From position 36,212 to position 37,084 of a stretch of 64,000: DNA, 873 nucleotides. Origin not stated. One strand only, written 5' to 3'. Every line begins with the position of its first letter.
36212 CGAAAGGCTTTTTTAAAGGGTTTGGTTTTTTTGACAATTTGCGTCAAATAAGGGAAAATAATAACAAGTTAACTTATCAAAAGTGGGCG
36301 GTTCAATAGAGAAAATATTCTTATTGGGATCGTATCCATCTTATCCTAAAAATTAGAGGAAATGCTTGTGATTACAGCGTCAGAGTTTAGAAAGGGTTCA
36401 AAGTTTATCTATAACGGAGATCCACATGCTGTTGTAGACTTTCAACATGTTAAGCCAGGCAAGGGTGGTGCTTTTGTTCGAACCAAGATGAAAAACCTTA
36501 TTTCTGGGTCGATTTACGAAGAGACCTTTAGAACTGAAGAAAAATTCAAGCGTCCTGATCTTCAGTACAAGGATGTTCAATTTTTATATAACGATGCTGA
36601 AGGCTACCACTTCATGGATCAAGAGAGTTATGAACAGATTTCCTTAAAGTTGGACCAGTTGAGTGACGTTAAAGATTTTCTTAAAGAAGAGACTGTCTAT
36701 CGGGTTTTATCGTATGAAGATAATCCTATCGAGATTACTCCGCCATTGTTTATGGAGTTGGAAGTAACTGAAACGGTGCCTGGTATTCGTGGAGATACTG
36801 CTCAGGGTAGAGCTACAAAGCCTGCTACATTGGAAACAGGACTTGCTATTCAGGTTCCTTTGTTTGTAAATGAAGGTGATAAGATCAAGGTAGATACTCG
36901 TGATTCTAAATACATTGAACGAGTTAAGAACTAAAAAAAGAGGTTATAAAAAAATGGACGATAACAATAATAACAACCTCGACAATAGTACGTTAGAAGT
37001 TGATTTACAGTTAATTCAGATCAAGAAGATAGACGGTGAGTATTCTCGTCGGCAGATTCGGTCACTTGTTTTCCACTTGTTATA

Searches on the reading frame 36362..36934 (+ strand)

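Call 71: search_protein_families(library=pfam, proteins=[window:36362-36934:+], max_evalue=0.0001)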
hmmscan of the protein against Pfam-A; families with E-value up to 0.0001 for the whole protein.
window:36362-36934:+ (190 aa): 3 families
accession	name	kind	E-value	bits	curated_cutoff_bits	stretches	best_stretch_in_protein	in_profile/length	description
PF08207.18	EFP_N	-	2.9e-28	98.1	23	1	5-62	1-58/58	Elongation factor P (EF-P) KOW-like domain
PF09285.17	Elong-fact-P_C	-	4.9e-28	97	25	1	132-187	2-56/56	Elongation factor P, C-terminal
PF01132.26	EFP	-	2.2e-21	76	27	1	70-123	1-54/54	Elongation factor P (EF-P) OB domain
